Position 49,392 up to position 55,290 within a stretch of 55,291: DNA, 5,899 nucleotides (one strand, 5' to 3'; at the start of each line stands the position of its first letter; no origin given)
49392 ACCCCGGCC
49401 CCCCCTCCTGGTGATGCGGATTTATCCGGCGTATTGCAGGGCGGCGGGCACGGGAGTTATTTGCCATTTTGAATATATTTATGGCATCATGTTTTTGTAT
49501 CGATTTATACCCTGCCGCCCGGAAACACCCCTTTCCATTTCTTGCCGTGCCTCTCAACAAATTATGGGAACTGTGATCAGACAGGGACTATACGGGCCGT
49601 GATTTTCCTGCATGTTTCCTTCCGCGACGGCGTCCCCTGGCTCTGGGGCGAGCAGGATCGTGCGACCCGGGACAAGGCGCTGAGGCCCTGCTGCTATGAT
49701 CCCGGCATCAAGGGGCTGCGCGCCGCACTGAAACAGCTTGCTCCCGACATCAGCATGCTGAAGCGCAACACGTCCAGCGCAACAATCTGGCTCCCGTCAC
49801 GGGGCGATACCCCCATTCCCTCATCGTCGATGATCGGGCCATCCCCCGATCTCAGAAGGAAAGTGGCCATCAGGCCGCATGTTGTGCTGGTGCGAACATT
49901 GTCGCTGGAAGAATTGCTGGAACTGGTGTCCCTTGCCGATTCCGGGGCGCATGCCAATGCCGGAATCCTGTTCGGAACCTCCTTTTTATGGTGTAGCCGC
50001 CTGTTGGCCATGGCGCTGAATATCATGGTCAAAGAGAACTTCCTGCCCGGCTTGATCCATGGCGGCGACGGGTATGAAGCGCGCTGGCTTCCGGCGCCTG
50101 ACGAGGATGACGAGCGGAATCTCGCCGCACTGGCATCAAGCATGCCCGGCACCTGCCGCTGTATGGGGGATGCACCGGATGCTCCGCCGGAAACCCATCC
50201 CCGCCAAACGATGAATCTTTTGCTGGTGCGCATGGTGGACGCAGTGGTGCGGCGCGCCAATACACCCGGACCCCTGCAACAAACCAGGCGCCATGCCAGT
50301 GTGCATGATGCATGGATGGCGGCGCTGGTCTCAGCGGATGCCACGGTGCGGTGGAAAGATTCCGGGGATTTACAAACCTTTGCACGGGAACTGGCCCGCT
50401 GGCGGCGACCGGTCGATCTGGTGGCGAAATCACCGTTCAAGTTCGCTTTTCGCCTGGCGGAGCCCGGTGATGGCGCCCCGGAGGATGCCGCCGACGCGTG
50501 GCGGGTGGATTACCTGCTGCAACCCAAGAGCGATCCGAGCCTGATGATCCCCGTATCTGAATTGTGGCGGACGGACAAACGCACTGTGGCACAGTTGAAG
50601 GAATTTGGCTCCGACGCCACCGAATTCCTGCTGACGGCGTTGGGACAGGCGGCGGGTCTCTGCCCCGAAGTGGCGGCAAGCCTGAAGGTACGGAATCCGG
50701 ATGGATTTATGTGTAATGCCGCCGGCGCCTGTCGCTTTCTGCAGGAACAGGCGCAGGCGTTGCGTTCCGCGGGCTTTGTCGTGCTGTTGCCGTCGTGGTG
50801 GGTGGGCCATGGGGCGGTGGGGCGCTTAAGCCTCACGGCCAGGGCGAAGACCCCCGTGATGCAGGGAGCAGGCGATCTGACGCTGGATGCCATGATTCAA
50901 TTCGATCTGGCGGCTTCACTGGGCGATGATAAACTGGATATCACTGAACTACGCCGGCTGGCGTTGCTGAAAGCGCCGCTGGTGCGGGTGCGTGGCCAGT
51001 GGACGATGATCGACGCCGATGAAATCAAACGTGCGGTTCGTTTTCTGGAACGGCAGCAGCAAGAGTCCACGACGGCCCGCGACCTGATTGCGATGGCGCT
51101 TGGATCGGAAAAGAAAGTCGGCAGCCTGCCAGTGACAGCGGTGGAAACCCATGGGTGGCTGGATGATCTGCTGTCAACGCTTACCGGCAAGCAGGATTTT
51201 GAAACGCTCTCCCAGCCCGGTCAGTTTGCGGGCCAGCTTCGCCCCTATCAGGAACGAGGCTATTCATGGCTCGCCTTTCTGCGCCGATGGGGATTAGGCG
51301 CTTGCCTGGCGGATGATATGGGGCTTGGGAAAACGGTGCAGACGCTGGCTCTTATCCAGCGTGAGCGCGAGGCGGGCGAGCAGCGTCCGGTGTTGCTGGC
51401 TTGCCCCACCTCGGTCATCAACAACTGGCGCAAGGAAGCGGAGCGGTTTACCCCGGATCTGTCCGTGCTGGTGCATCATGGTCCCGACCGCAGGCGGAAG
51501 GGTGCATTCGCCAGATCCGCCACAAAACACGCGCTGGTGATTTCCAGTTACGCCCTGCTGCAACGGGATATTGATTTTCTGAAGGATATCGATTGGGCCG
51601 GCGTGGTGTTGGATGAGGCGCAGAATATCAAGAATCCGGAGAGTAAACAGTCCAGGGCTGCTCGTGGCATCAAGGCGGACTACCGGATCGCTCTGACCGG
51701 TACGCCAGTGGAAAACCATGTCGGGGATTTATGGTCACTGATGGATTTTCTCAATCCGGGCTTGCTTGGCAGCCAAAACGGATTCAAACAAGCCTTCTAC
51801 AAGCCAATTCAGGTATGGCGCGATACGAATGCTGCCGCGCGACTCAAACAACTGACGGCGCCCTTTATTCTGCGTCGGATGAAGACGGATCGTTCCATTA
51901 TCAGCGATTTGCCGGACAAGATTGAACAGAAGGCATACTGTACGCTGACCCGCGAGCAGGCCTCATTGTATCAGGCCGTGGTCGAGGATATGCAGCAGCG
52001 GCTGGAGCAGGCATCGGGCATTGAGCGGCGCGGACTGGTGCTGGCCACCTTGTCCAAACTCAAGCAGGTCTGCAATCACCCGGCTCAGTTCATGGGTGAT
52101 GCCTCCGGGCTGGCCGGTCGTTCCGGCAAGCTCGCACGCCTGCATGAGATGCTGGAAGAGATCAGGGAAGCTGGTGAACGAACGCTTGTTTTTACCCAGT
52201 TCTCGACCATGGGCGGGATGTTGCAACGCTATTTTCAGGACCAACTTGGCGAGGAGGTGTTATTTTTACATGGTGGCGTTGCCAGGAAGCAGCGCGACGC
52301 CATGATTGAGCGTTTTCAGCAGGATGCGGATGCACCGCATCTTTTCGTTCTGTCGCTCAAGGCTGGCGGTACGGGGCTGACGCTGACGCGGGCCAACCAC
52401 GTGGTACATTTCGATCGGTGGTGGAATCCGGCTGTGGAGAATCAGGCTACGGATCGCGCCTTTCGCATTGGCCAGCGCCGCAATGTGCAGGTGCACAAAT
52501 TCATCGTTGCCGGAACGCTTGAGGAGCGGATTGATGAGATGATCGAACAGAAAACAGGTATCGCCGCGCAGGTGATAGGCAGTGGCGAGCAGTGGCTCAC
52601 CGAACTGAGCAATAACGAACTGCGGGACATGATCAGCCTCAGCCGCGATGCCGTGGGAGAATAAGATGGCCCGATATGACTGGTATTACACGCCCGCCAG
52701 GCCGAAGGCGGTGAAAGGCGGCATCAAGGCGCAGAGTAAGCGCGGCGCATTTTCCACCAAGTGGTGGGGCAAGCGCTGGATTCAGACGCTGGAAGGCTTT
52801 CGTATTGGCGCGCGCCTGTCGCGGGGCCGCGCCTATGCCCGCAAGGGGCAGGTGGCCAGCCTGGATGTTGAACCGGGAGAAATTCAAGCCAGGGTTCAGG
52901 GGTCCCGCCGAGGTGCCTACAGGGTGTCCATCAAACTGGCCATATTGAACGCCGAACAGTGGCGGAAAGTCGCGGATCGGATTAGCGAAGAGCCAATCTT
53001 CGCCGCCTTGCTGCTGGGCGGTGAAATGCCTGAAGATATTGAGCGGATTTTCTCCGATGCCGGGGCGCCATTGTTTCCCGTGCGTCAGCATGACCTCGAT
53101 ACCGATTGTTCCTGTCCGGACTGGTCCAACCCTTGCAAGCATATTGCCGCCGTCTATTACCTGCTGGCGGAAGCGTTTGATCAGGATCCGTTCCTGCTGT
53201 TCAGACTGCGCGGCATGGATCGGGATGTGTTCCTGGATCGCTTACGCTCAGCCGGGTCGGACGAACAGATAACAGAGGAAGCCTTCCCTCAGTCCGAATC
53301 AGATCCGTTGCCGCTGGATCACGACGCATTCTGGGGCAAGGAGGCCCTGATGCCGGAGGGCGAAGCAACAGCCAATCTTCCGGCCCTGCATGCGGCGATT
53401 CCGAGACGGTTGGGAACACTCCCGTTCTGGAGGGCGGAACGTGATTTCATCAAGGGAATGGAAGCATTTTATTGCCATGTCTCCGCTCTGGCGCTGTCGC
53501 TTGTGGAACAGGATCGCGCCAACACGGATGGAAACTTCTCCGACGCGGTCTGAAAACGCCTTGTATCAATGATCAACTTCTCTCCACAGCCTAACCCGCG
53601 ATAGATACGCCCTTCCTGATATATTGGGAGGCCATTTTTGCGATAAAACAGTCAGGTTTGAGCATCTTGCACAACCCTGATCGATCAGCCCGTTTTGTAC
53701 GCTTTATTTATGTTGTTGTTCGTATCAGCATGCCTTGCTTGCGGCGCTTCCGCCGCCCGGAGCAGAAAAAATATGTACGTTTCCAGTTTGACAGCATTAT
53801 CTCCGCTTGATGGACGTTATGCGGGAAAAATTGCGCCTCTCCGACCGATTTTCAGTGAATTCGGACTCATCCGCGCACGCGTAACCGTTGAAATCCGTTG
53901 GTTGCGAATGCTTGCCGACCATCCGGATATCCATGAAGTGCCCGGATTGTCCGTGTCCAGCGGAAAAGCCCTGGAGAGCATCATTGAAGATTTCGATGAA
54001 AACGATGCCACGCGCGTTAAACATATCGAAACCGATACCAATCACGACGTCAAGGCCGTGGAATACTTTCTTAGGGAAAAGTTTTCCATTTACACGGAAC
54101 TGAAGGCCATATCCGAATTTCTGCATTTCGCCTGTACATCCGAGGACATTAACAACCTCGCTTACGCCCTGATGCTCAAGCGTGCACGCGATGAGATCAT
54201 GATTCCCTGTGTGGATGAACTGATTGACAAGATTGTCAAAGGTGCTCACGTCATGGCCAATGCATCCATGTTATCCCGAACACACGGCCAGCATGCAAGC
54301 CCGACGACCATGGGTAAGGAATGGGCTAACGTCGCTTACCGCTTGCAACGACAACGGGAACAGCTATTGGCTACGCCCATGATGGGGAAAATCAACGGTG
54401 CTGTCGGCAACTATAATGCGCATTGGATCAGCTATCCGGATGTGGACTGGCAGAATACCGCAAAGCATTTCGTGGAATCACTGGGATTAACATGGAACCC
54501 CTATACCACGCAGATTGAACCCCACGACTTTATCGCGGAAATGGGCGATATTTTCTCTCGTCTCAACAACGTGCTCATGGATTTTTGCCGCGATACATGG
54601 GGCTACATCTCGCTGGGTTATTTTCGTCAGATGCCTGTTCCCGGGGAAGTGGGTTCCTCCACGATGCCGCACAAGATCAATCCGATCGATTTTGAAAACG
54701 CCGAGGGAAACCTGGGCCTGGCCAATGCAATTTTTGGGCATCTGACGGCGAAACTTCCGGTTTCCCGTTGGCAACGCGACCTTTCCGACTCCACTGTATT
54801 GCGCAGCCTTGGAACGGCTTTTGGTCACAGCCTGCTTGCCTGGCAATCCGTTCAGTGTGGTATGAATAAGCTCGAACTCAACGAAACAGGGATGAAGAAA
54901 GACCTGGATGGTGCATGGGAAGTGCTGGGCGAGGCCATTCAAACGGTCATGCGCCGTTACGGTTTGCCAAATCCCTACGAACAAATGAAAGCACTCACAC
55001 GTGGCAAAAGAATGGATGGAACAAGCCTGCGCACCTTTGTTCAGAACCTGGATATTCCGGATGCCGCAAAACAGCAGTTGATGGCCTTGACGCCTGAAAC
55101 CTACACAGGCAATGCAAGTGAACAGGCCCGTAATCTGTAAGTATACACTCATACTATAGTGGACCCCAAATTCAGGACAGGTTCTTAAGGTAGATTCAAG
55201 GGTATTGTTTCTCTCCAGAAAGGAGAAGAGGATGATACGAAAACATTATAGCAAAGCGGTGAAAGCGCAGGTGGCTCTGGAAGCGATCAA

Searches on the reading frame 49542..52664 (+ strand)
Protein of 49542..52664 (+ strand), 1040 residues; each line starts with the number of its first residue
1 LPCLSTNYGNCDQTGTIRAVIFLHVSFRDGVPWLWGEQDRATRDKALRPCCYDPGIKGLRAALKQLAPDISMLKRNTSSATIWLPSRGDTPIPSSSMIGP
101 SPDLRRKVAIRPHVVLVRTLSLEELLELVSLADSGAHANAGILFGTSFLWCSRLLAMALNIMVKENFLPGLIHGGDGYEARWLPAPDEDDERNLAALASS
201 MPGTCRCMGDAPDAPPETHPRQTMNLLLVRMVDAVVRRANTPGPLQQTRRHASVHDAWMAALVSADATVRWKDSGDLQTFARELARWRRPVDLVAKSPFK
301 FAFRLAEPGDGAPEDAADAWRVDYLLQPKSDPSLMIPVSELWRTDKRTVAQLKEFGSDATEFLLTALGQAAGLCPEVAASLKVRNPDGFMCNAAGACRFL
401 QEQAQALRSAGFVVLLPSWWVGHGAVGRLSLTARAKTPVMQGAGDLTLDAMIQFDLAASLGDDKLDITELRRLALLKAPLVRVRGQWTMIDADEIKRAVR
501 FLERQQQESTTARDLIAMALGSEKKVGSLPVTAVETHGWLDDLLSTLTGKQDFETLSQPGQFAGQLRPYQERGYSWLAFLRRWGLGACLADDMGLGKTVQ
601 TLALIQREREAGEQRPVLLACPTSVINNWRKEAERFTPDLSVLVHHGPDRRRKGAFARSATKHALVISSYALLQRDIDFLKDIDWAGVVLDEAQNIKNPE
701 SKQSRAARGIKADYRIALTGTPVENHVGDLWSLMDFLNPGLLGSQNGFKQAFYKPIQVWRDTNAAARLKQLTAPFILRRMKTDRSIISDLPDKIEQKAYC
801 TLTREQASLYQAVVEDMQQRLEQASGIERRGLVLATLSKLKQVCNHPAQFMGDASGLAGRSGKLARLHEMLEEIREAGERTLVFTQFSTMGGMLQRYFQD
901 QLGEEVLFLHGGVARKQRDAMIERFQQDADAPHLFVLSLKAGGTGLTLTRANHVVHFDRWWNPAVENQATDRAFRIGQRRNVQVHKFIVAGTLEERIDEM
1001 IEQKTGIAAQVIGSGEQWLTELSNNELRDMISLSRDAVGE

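Call 57: search_protein_families(library=pfam, proteins=[window:49542-52664:+], max_evalue=0.001)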
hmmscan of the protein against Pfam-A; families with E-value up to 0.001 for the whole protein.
window:49542-52664:+ (1040 aa): 4 families
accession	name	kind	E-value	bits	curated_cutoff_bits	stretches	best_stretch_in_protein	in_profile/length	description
PF00176.29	SNF2-rel_dom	-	1.2e-68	231.7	24.9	1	569-848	1-289/290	SNF2-related domain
PF12419.13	DUF3670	-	5.9e-35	120.4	27.6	1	385-520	2-136/136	SNF2 Helicase protein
PF00271.37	Helicase_C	-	1.7e-20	73.7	23.5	1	863-977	2-110/110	Helicase conserved C-terminal domain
PF04851.21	ResIII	-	2.6e-06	27.9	22.5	1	565-723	3-163/164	Type III restriction enzyme, res subunit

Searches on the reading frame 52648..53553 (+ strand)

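Call 57: search_protein_families(library=pfam, proteins=[window:52648-53553:+], max_evalue=0.001)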
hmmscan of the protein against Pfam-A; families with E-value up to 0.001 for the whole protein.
window:52648-53553:+ (301 aa): 1 family
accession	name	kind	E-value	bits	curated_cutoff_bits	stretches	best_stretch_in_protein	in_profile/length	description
PF04434.22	SWIM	-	1.6e-06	27.9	19.6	1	150-172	11-36/38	SWIM zinc finger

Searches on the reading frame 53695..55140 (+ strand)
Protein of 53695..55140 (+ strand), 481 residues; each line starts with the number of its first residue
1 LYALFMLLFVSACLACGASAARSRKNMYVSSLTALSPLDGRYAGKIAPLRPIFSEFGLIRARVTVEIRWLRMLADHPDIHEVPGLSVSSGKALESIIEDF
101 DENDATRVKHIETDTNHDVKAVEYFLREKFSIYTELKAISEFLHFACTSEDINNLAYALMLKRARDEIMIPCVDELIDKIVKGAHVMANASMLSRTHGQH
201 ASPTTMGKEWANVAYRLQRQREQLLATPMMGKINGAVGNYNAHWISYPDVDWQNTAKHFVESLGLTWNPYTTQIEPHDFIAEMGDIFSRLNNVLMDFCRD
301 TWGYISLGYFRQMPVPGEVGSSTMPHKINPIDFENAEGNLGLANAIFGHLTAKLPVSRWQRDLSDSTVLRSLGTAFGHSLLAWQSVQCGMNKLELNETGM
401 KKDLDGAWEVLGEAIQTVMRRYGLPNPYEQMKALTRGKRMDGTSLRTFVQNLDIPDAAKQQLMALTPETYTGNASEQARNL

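Call 57: search_protein_families(library=pfam, proteins=[window:53695-55140:+], max_evalue=0.001)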
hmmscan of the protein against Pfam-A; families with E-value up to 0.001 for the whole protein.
window:53695-55140:+ (481 aa): 2 families
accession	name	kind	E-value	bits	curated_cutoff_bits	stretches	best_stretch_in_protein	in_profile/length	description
PF00206.25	Lyase_1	-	2.1e-55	188.8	27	1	40-338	1-305/312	Lyase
PF08328.16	ASL_C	-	5.2e-48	162.3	35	1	357-471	1-115/115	Adenylosuccinate lyase C-terminal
